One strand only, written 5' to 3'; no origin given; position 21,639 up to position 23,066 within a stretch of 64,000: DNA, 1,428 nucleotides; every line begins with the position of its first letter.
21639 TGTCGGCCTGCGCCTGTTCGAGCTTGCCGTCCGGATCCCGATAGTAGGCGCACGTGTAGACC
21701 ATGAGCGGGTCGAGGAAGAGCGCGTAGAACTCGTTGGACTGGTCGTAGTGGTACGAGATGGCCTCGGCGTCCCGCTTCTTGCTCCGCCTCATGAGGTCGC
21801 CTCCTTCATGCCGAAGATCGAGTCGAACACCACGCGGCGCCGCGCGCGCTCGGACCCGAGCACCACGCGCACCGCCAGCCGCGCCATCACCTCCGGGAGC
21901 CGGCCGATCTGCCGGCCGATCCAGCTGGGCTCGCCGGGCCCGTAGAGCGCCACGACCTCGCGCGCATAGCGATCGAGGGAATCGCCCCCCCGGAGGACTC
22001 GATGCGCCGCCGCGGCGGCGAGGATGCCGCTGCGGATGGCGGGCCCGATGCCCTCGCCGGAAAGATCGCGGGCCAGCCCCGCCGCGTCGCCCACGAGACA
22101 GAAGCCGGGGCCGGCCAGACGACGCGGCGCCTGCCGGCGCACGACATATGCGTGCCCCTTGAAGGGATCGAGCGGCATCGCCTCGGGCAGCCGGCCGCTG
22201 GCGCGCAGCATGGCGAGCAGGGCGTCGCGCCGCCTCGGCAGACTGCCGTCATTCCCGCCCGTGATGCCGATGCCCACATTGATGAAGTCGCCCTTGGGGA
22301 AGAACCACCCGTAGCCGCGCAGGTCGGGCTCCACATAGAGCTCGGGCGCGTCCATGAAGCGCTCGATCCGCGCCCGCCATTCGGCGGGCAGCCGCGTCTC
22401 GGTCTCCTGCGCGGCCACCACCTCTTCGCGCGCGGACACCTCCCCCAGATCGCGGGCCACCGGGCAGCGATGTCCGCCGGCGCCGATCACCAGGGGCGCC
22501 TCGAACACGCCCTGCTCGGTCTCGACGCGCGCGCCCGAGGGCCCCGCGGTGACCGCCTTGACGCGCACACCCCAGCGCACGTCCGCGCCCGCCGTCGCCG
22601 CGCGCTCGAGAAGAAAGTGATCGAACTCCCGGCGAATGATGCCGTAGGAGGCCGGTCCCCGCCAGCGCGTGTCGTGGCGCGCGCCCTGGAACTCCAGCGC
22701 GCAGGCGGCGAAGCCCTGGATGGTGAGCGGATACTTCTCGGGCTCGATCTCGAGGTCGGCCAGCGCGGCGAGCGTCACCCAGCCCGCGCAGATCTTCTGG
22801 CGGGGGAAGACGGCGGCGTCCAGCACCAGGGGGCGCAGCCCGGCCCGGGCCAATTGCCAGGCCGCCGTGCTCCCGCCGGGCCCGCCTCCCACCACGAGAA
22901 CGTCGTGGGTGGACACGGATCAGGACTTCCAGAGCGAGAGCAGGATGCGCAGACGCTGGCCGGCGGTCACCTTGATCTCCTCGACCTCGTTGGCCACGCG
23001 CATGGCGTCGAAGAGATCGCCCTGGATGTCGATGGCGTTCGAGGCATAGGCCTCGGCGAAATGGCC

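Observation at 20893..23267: CFA-synthase-like protein split into two genes with a geranylgeranyl-reductase-family flavoprotein gene inserted between them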

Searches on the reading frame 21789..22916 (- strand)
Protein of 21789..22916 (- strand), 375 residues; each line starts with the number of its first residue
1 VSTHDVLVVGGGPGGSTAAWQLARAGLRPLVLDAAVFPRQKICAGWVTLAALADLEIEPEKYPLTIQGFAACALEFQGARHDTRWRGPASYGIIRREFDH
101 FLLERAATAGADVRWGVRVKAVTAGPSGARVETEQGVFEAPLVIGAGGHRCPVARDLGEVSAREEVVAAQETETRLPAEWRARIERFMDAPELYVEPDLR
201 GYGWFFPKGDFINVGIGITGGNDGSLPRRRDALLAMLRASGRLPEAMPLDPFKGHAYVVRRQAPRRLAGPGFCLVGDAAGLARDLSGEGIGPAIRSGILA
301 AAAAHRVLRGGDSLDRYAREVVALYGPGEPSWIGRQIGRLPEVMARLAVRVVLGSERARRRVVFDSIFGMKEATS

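Call 3: search_protein_families(library=pfam, proteins=[window:21789-22916:-], max_evalue=0.1)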
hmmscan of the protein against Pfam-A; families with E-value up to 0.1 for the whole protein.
window:21789-22916:- (375 aa): 14 families
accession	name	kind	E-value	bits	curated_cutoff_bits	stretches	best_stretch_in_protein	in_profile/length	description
PF01494.25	FAD_binding_3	-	3.6e-14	53.2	22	1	5-320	3-337/349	FAD binding domain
PF01266.30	DAO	-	4.2e-09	36.8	27.9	2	5-38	1-35/353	FAD dependent oxidoreductase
PF07992.20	Pyr_redox_2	-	3.3e-06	27.2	26.1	1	4-42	1-40/291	Pyridine nucleotide-disulphide oxidoreductase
PF13450.12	NAD_binding_8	-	1.2e-05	26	21.9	1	8-34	1-27/68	NAD(P)-binding Rossmann-like domain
PF12831.13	FAD_oxidored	-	4.1e-05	23.5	27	1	5-33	1-29/416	FAD dependent oxidoreductase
PF22578.2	GGR_cat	-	6e-05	23.3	27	1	200-225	31-57/88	Geranylgeranyl reductase catalytic domain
PF13738.12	Pyr_redox_3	-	0.00018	21.3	30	0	7-34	1-29/305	Pyridine nucleotide-disulphide oxidoreductase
PF00890.30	FAD_binding_2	-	0.00025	20.8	20.4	1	5-35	1-31/414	FAD binding domain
PF03486.20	HI0933_like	-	0.00049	20.1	50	1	4-43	1-40/244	HI0933-like protein Rossmann domain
PF01134.28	GIDA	-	0.00051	19.7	22.1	1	5-30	1-26/391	Glucose inhibited division protein A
PF01946.23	Thi4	-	0.0006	19.5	26.2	1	4-36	18-51/235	Thi4 family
PF04820.20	Trp_halogenase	-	0.0051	16.1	21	0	5-39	1-39/458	Tryptophan halogenase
PF05834.18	Lycopene_cycl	-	0.016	14.7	23.4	1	5-156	1-149/380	Lycopene cyclase protein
PF01593.30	Amino_oxidase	-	0.057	13.1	19.8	0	107-137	213-243/443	Flavin containing amine oxidoreductase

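Call 4: search_protein_families(library=ncbifam, proteins=[window:21789-22916:-], max_evalue=0.1)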
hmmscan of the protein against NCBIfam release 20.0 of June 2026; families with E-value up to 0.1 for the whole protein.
window:21789-22916:- (375 aa): 75 families (the best 25 are shown)
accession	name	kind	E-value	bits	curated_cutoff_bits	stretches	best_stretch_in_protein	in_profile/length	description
TIGR02032.1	GG-red-SF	subfamily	2e-50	172.2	158.8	1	5-303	2-296/297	geranylgeranyl reductase family protein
TIGR02023.1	BchP-ChlP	subfamily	2.2e-34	119.1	343.3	1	5-326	2-322/388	geranylgeranyl diphosphate reductase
TIGR02028.1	ChlP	equivalog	1e-22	80.4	505.3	1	6-311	3-311/398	geranylgeranyl reductase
NF041080.1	DGGGPL_reductase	equivalog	7.7e-21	74.5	580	1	4-311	2-318/447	digeranylgeranylglycerophospholipid reductase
NF045655.1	MkRedMenJ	equivalog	3.9e-20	72.1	700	1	4-302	5-313/406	menaquinone reductase MenJ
NF049967.1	QhpG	equivalog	1.7e-19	70.1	240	1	6-313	1-295/423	flavin-dependent monooxygenase QhpG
NF041160.1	DGGPL_Thplmales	equivalog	6.6e-16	58.2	780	1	1-311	1-317/396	digeranylgeranylglycerophospholipid reductase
NF005313.0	PRK06847.1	subfamily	2.6e-12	46.4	372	1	2-153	3-165/375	hypothetical protein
NF041385.1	Dggglyphlred_Halo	equivalog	4.5e-12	45.2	700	1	3-312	4-321/405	digeranylgeranylglycerophospholipid reductase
NF007450.0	PRK10015.1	subfamily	5.8e-12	45.1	466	1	4-164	6-177/429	FAD-dependent oxidoreductase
NF038174.1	maturase_GoxB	equivalog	2e-10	40.3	400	2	4-170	1-174/358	glycine oxidase maturase GoxB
NF007542.0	PRK10157.1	subfamily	2.6e-09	36.3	610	1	4-160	6-173/428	FAD-dependent oxidoreductase FixC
NF033113.0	halo_ClmS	equivalog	3e-09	35.9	900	1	4-45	3-44/570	chloramphenicol-biosynthetic FADH2-dependent halogenase CmlS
NF038171.1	maturase_LodB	equivalog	1.2e-08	34.4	400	1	5-162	1-172/361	lysine-epsilon-oxidase maturase LodB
NF008425.0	PRK11259.1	equivalog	2e-08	33.6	257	2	3-40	4-41/377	N-methyl-L-tryptophan oxidase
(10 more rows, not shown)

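Call 8: search_solved_structures(query=window:21789-22916:-, max_evalue=0.001, show_alignments=1)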
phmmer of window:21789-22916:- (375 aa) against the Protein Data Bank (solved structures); distinct sequences matched with E-value up to 0.001: 29.
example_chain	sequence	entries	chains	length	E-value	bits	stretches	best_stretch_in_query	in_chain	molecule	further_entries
3oz2_A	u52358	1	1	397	4.9e-18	68.4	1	1-313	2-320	Digeranylgeranylglycerophospholipid reductase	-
4opg_A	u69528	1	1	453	6.1e-13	51.6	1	197-312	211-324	Conserved Archaeal protein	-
3atq_A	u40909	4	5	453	6.3e-13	51.6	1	197-312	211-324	Conserved Archaeal protein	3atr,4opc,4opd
4opu_A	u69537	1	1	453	6.3e-13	51.6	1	197-312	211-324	Conserved Archaeal protein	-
4opt_A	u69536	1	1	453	7.9e-13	51.3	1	198-312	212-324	Conserved Archaeal protein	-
4opl_A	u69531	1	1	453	8.1e-13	51.2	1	198-312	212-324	Conserved Archaeal protein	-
4opi_A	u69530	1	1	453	4.3e-12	48.8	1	197-312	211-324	Conserved Archaeal protein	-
8zop_A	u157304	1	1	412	5.7e-12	48.4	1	3-308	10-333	Halogenase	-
5buk_A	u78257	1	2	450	1.2e-11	47.4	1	4-48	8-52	FADH2-dependent halogenase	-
5dbj_E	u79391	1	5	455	2.2e-10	43.2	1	4-158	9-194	FADH2-dependent halogenase PltA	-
8gu0_A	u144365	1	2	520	7.8e-09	38.1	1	5-126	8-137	Non-heme halogenase radH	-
3e1t_A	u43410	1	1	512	7.9e-09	38.1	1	4-316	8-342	Halogenase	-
7fco_A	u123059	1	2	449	1.1e-08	37.6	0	4-47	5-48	ChlB4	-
3i3l_A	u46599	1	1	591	5.5e-08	35.3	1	4-316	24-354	Alkylhalidase CmlS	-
6bzt_A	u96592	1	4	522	2.1e-06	30.1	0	1-42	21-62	Halogenase PltM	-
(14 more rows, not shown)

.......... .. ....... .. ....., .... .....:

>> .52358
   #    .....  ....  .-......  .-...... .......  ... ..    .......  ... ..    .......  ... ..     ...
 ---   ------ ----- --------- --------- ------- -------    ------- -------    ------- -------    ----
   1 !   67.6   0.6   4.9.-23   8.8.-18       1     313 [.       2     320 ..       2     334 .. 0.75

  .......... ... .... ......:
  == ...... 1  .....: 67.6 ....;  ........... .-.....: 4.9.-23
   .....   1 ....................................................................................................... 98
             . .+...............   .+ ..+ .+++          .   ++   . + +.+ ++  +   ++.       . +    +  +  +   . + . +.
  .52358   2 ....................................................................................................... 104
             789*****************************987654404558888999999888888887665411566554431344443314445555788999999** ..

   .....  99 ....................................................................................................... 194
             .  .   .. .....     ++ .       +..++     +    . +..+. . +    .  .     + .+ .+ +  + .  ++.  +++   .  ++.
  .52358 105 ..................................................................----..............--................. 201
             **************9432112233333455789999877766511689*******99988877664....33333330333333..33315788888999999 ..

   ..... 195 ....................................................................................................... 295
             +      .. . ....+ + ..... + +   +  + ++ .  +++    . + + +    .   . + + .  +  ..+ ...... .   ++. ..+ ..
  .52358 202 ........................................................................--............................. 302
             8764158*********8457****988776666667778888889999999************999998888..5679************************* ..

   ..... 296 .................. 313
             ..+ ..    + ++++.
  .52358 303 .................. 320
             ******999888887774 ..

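Call 10: find_related_loci(query=window:21789-22916:-, collection=genome_contigs, flank=6000)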
Query window:21789-22916:- (375 aa) in genome_contigs; peptide patterns used: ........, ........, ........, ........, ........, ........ (x = any residue, [..] = any of these).
156 stretches matched a pattern; 62 encode a relative of the query (tblastn E <= 1e-3); 60 distinct loci.
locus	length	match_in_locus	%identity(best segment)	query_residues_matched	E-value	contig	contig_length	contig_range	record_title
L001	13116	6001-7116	85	1-372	0e+0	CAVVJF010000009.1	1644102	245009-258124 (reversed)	MAG: uncultured Candidatus Rokubacteria bacterium isolate MFD04850.bin.2.326 genome assembly, contig: contig_183, whole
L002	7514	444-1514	86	16-372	0e+0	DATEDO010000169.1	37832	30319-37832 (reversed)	MAG TPA_asm: Candidatus Methylomirabilota bacterium isolate SMAG_U8709 k141_1557573, whole genome shotgun sequence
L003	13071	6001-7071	86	16-372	0e+0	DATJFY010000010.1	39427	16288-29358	MAG TPA_asm: Verrucomicrobiia bacterium isolate SMAG_U15472 k141_10169347, whole genome shotgun sequence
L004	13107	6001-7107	74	4-372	5e-178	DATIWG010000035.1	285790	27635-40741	MAG TPA_asm: Nitrosotalea sp. isolate SMAG_U15217 k141_400016, whole genome shotgun sequence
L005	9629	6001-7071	74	16-372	4e-166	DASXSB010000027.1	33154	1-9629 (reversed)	MAG TPA_asm: Candidatus Methylomirabilota bacterium isolate SMAG_U4655 k141_1328832, whole genome shotgun sequence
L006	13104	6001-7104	74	5-372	2e-165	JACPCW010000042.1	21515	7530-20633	MAG: Candidatus Rokuibacteriota bacterium isolate NC_groundwater_293_Ag_S-0.65um_70_13 S6_GD2017_2_S65_scaffold_1480, wh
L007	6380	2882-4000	72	3-375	1e-163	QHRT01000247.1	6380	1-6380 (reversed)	MAG: Candidatus Rokuibacteriota bacterium isolate AR8 14_1009_16_40cm_scaffold_54823_curated, whole genome shotgun seque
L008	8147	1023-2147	65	1-375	3e-147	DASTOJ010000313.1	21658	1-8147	MAG TPA_asm: Candidatus Methylomirabilota bacterium isolate SMAG_U2167 k141_233973, whole genome shotgun sequence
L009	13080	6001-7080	93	16-375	0e+0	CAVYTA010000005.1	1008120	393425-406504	MAG: uncultured Candidatus Rokubacteria bacterium isolate MFD05567.bin.1.1 genome assembly, contig: contig_47571, whole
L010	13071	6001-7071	87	16-372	0e+0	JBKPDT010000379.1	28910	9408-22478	MAG: Candidatus Methylomirabilota bacterium isolate GB_EKS_MAG_00017 GB_EKS_000000553976, whole genome shotgun sequence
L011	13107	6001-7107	53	4-370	5e-108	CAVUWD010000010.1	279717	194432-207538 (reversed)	MAG: uncultured delta proteobacterium isolate MFD05674.bin.2.46 genome assembly, contig: contig_34586, whole genome shot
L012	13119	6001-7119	52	1-371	8e-104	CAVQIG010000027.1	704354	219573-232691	MAG: uncultured delta proteobacterium isolate MFD10007.bin.2.30 genome assembly, contig: contig_9406, whole genome shotg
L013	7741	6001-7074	53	16-371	4e-97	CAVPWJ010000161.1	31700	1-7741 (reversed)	MAG: uncultured delta proteobacterium isolate MFD10097.bin.2.19 genome assembly, contig: contig_22187, whole genome shot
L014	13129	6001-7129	96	1-375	0e+0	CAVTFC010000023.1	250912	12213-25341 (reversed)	MAG: uncultured Candidatus Rokubacteria bacterium isolate MFD00962.bin.2.190 genome assembly, contig: contig_88951, whol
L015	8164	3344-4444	45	5-368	1e-78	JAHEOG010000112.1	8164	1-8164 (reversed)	MAG: Gammaproteobacteria bacterium isolate BinSanityLC-kmean-bin_55-bin_0-refined_6 c_000008324311, whole genome shotgun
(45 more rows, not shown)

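Call 25: find_homologous_proteins(query=window:21789-22916:-, max_evalue=1e-20)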
Query window:21789-22916:- (375 aa): 4325 proteins with E <= 1e-20 among 8000 candidates; the best 120 are listed.
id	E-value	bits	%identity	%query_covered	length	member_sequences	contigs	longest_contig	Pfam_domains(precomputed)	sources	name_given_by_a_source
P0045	1.8e-243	825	99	100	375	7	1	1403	PF01266.31,PF13450.13,PF07992.21,PF01494.26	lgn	-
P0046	2.0e-228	776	93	100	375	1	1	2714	PF01266.31,PF13450.13,PF01494.26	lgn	-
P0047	9.5e-228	774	92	100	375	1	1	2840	PF01266.31,PF13450.13,PF07992.21,PF01494.26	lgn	-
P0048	3.6e-227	772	93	100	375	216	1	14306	PF01266.31,PF13450.13,PF07992.21,PF01494.26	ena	-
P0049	1.2e-226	770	92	100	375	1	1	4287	PF01266.31,PF13450.13,PF07992.21,PF01494.26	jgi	jgi:geranylgeranyl reductase family protein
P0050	1.5e-226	770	99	94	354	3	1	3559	PF01494.26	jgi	jgi:flavin-dependent dehydrogenase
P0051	1.8e-212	723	87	96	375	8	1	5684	PF01266.31,PF07992.21,PF01494.26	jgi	jgi:menaquinone-9 beta-reductase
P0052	6.6e-212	721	86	99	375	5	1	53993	PF01266.31,PF13450.13,PF07992.21,PF01494.26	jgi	jgi:menaquinone-9 beta-reductase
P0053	7.4e-211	718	86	100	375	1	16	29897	PF01266.31,PF13450.13,PF07992.21,PF01494.26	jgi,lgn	jgi:geranylgeranyl reductase family protein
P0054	8.4e-211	718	86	100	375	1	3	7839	PF01266.31,PF13450.13,PF07992.21,PF01494.26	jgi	jgi:geranylgeranyl reductase family protein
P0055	5.7e-210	715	87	95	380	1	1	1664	PF01266.31,PF13450.13,PF07992.21,PF01494.26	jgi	jgi:geranylgeranyl reductase family protein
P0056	6.3e-210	715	87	95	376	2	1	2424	PF01266.31,PF13450.13,PF07992.21,PF01494.26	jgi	jgi:geranylgeranyl reductase family protein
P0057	1.3e-209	714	85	99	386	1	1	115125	PF01266.31,PF13450.13,PF01494.26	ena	-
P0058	3.4e-209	712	85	99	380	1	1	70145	PF01266.31,PF13450.13,PF01494.26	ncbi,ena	-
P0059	3.8e-209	712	85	96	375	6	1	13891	PF01266.31,PF13450.13,PF01494.26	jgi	jgi:geranylgeranyl reductase family protein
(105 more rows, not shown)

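Call 46: find_related_loci(query=A2, collection=genome_contigs, flank=3500)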
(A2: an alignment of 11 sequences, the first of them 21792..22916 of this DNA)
Query A2 (375 aa) in genome_contigs; peptide patterns used: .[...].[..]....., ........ (x = any residue, [..] = any of these).
467 stretches matched a pattern; 314 encode a relative of the query (tblastn E <= 1e-3); the best 80 are kept; 80 distinct loci.
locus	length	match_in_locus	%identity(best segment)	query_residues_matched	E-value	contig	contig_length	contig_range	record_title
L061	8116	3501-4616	85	1-372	0e+0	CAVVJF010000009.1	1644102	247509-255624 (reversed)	MAG: uncultured Candidatus Rokubacteria bacterium isolate MFD04850.bin.2.326 genome assembly, contig: contig_183, whole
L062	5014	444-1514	86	16-372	0e+0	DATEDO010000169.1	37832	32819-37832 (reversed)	MAG TPA_asm: Candidatus Methylomirabilota bacterium isolate SMAG_U8709 k141_1557573, whole genome shotgun sequence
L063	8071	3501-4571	86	16-372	0e+0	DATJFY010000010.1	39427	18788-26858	MAG TPA_asm: Verrucomicrobiia bacterium isolate SMAG_U15472 k141_10169347, whole genome shotgun sequence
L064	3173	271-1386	76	1-372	0e+0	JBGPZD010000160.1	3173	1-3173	MAG: Candidatus Methylomirabilia bacterium isolate OBJ1_062018_070_34 k141_973123_length_3173_cov_13.8865, whole genome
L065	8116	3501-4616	77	4-375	1e-180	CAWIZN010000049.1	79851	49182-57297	MAG: uncultured Candidatus Rokubacteria bacterium isolate MFD00962.bin.2.184 genome assembly, contig: contig_44869, whol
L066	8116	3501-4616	76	4-375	5e-180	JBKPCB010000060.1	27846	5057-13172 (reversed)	MAG: Candidatus Methylomirabilota bacterium isolate GB_EKS_MAG_00063 GB_EKS_000000668184, whole genome shotgun sequence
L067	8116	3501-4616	74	1-372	8e-180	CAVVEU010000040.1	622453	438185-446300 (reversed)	MAG: uncultured Candidatus Rokubacteria bacterium isolate MFD02242.bin.2.279 genome assembly, contig: contig_8823, whole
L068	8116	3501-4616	74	1-372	4e-179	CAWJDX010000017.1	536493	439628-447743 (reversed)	MAG: uncultured Candidatus Rokubacteria bacterium isolate MFD06298.bin.2.137 genome assembly, contig: contig_37586, whol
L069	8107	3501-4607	75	4-372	6e-179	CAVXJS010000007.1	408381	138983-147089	MAG: uncultured Candidatus Rokubacteria bacterium isolate MFD05567.bin.2.266 genome assembly, contig: contig_17208, whol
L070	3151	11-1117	76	4-372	0e+0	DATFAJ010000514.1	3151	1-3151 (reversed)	MAG TPA_asm: Candidatus Methylomirabilota bacterium isolate SMAG_U8498 k141_208017, whole genome shotgun sequence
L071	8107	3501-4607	74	4-372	4e-178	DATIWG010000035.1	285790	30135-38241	MAG TPA_asm: Nitrosotalea sp. isolate SMAG_U15217 k141_400016, whole genome shotgun sequence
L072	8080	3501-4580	76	16-375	3e-178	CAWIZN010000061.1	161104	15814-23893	MAG: uncultured Candidatus Rokubacteria bacterium isolate MFD00962.bin.2.184 genome assembly, contig: contig_63835, whol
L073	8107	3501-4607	76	4-372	3e-178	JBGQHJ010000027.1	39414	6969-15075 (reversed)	MAG: Candidatus Methylomirabilia bacterium isolate OBJ2_061818_070_75 k141_1445928_length_39414_cov_18.9814, whole genom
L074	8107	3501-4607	73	4-372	3e-177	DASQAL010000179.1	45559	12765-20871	MAG TPA_asm: Candidatus Acidoferrum sp. isolate SMAG_U11644 k141_760831, whole genome shotgun sequence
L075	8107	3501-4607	74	4-372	1e-176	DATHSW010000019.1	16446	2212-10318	MAG TPA_asm: Candidatus Deferrimicrobiaceae bacterium isolate SMAG_U16061 k141_317160, whole genome shotgun sequence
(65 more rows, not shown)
